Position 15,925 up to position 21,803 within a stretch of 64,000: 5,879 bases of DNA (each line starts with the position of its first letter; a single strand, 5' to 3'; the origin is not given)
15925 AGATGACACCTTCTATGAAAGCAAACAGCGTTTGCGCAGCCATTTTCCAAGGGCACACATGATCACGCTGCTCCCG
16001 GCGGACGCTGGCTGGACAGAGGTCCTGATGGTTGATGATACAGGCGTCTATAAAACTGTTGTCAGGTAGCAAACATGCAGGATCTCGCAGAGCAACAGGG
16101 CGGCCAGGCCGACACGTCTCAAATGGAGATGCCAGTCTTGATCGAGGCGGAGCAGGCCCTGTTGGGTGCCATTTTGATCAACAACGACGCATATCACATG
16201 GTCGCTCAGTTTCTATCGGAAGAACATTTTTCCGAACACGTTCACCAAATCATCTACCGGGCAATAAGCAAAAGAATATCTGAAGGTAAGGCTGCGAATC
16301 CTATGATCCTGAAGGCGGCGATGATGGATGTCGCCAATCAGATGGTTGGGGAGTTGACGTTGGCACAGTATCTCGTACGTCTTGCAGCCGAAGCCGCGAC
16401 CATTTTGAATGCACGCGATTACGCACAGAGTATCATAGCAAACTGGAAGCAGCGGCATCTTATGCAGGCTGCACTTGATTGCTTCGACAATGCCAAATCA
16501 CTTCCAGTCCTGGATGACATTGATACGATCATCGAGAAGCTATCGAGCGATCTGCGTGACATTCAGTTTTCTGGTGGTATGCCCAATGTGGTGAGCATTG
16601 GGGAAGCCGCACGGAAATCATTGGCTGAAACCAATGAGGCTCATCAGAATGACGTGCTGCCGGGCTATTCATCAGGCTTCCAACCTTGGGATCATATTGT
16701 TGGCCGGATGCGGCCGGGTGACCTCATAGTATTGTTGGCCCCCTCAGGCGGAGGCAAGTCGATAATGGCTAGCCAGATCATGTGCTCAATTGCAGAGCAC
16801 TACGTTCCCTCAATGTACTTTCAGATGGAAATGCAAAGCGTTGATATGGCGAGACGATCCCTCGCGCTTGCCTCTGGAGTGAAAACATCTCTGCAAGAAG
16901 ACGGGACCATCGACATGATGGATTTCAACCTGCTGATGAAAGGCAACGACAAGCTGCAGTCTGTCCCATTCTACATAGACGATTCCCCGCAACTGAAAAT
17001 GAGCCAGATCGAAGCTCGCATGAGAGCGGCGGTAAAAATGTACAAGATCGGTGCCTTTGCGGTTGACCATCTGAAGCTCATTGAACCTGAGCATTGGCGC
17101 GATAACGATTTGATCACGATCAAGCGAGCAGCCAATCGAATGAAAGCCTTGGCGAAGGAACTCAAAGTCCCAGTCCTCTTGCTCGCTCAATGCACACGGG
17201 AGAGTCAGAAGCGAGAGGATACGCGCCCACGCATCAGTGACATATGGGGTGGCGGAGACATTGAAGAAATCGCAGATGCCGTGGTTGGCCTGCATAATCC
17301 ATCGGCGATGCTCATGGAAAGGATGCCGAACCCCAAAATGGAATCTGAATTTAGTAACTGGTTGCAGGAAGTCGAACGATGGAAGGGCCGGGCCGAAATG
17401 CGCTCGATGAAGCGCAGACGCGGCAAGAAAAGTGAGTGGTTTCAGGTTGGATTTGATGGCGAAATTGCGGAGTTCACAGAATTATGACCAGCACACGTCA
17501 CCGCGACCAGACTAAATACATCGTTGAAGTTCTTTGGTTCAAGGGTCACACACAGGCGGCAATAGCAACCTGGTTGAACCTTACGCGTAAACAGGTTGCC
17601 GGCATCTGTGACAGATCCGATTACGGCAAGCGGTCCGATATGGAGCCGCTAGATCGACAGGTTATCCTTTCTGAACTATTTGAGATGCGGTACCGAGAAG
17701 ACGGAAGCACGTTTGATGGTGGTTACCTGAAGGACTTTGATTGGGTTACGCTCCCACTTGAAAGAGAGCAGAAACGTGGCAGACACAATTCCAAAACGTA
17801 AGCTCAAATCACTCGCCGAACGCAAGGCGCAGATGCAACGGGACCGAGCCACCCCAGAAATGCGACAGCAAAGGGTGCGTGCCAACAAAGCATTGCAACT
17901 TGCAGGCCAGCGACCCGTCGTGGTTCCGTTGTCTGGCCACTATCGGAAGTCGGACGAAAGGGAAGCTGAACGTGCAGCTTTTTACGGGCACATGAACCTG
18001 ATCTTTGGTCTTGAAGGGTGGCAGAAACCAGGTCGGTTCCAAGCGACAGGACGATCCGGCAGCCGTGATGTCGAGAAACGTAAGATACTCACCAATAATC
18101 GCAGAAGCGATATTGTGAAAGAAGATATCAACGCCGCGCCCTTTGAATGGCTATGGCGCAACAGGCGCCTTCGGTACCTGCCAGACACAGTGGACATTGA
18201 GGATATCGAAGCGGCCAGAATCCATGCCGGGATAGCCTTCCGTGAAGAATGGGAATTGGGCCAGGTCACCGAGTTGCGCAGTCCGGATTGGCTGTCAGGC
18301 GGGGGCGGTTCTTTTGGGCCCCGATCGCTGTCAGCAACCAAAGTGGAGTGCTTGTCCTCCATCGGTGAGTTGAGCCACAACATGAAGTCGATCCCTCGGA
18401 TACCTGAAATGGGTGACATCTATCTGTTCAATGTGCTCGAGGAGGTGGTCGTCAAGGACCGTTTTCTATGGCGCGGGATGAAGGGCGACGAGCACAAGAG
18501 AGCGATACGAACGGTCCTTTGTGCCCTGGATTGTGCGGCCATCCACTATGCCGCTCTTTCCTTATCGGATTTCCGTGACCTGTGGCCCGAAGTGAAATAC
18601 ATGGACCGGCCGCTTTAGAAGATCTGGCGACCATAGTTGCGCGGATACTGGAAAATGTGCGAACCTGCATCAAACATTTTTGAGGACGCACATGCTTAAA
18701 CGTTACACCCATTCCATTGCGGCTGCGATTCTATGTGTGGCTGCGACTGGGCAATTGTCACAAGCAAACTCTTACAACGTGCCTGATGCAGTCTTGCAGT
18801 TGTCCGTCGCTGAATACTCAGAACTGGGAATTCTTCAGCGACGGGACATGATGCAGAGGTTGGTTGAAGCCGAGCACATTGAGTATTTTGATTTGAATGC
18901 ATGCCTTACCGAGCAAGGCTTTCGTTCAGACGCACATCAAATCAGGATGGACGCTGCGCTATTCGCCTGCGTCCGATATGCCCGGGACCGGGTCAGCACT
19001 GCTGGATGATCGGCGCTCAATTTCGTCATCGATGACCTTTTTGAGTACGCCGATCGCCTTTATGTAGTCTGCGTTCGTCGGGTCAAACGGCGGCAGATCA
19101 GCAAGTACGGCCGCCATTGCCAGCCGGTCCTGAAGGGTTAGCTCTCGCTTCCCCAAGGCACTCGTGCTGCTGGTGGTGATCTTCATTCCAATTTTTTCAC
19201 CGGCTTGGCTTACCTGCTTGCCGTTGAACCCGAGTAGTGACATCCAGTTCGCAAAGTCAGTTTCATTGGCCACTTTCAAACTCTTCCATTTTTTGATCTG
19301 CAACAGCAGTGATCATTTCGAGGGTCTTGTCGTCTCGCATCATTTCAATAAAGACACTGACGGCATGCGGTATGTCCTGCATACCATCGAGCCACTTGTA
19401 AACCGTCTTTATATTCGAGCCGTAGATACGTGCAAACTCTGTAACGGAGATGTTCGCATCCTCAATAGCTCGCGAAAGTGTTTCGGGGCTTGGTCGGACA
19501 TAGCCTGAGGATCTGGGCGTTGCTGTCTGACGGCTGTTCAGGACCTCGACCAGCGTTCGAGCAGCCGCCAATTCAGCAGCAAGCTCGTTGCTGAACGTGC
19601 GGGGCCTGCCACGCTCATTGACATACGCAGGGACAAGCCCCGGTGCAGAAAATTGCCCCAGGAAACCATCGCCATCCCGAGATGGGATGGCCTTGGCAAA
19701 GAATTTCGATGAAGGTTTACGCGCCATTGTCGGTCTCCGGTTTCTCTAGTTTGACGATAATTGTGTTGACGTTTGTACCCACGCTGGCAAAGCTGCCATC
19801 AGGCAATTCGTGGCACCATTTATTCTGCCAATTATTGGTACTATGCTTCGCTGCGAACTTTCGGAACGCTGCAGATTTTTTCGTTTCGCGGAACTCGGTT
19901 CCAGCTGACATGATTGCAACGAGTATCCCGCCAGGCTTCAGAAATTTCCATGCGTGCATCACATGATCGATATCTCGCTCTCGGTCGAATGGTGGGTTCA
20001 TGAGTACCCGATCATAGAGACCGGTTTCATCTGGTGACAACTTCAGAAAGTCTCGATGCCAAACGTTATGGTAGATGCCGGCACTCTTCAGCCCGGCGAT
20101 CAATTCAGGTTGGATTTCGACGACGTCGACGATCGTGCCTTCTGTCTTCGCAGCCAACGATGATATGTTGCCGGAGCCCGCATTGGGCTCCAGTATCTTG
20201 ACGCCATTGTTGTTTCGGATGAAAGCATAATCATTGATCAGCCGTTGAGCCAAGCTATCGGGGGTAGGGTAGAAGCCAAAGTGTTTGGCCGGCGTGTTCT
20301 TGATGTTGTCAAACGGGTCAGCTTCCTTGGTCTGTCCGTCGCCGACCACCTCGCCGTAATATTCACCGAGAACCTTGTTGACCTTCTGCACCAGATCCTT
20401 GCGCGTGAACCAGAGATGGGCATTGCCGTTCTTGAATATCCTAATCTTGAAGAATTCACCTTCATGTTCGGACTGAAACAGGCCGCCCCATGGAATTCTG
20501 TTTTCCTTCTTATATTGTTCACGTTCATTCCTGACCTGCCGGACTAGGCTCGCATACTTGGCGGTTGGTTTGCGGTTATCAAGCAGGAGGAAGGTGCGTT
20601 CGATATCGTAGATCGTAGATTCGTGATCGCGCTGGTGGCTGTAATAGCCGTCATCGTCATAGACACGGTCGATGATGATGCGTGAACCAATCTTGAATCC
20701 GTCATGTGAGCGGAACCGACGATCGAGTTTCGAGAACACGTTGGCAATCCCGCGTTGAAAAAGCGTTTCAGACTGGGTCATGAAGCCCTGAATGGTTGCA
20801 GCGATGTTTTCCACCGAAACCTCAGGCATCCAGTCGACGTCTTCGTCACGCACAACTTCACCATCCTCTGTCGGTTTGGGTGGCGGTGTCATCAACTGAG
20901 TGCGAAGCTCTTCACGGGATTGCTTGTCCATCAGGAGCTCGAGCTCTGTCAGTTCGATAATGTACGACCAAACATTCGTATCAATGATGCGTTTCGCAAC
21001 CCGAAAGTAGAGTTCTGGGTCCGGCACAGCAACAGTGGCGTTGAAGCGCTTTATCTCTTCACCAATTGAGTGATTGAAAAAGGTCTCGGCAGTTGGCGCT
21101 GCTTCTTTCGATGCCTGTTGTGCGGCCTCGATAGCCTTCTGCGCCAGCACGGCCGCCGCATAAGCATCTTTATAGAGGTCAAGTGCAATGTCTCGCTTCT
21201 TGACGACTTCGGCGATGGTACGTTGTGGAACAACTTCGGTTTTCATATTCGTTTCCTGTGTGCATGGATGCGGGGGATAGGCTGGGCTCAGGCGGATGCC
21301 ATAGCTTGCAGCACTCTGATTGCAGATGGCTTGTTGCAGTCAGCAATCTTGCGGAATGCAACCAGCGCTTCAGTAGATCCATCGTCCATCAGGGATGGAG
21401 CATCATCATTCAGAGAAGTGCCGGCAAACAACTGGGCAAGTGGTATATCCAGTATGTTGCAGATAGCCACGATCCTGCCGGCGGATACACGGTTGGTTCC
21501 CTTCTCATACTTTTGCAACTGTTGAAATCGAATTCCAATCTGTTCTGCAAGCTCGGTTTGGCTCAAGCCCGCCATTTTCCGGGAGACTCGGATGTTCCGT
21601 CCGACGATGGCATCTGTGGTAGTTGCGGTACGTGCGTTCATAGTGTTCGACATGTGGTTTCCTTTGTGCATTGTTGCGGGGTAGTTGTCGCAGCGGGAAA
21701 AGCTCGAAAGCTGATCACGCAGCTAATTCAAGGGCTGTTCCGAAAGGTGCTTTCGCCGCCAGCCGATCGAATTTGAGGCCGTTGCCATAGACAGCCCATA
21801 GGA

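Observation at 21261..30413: Covarying mini-hairpin placed before the Shine-Dalgarno of 12 genes: candidate operon-wide post-transcriptional control or cassette system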

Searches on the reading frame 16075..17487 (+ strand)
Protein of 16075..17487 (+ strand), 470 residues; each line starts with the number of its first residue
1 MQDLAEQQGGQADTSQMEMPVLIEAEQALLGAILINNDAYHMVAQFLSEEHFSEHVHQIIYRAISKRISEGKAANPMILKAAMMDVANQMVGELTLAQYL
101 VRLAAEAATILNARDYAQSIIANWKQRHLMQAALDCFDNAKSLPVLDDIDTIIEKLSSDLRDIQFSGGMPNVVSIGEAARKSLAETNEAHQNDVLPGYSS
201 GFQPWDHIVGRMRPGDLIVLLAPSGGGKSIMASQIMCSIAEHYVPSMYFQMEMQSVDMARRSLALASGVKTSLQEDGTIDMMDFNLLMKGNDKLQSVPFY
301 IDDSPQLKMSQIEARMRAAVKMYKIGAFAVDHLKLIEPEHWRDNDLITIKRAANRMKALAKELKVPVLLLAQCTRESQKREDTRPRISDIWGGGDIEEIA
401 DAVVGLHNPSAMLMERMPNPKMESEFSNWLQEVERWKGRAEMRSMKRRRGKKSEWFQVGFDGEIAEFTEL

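Call 9: search_protein_families(library=pfam, proteins=[window:16075-17487:+], max_evalue=0.01)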
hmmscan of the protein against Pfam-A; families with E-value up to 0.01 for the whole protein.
window:16075-17487:+ (470 aa): 4 families
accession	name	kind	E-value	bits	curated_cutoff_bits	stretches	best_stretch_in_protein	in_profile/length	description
PF03796.21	DnaB_C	-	4.6e-46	157.7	27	1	197-468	1-254/255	DnaB-like helicase C terminal domain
PF00772.26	DnaB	-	4.3e-21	75.3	23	1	19-120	2-101/103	DnaB-like helicase N terminal domain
PF13481.12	AAA_25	-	1.8e-09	37.9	27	1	200-373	17-190/195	AAA domain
PF06745.19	ATPase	-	0.00016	21.6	26.6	1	205-379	8-170/231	KaiC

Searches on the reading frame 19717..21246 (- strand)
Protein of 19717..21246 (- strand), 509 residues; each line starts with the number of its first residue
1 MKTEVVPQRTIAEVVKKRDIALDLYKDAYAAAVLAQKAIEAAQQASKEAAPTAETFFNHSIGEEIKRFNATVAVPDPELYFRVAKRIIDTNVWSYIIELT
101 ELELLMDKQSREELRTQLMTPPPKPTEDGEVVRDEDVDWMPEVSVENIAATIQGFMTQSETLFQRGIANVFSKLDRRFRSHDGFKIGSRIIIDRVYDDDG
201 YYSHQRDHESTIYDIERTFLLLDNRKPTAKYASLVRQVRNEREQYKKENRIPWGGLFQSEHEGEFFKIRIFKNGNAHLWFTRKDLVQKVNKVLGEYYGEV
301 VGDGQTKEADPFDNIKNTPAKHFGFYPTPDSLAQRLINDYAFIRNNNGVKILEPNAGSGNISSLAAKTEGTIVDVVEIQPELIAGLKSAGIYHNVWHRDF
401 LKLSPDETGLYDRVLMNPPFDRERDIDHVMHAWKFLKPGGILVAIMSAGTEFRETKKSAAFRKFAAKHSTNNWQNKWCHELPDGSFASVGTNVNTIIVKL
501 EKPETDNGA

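Call 9: search_protein_families(library=pfam, proteins=[window:19717-21246:-], max_evalue=0.01)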
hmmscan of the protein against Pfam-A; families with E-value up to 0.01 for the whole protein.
window:19717-21246:- (509 aa): 2 families
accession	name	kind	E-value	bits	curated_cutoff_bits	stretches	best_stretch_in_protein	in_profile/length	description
PF13708.11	DUF4942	-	1.1e-39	136.6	25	1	140-299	39-190/190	Domain of unknown function (DUF4942)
PF05175.20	MTS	-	0.00025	21.2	23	1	347-470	31-163/170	Methyltransferase small domain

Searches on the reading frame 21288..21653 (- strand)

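Call 9: search_protein_families(library=pfam, proteins=[window:21288-21653:-], max_evalue=0.01)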
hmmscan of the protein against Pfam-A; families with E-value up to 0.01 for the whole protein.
window:21288-21653:- (121 aa): 6 families
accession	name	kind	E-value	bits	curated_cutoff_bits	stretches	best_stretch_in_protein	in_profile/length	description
PF01381.28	HTH_3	-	3.3e-13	49.9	23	1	24-74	4-54/55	Helix-turn-helix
PF13443.12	HTH_26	-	1.3e-09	38.6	22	1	21-76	2-58/63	Cro/C1-type HTH DNA-binding domain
PF12844.13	HTH_19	-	7.2e-09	35.9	30.2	1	18-79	1-62/64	Helix-turn-helix domain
PF13560.12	HTH_31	-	3.1e-08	34.3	27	1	18-73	3-59/64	Helix-turn-helix domain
PF15943.11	YdaS_toxin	-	0.0009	19.5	30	1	31-64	10-43/65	Bacterial toxin YdaS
PF15731.11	MqsA_antitoxin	-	0.01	16.4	30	0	6-68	59-120/131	Antitoxin component of bacterial toxin-antitoxin system, MqsA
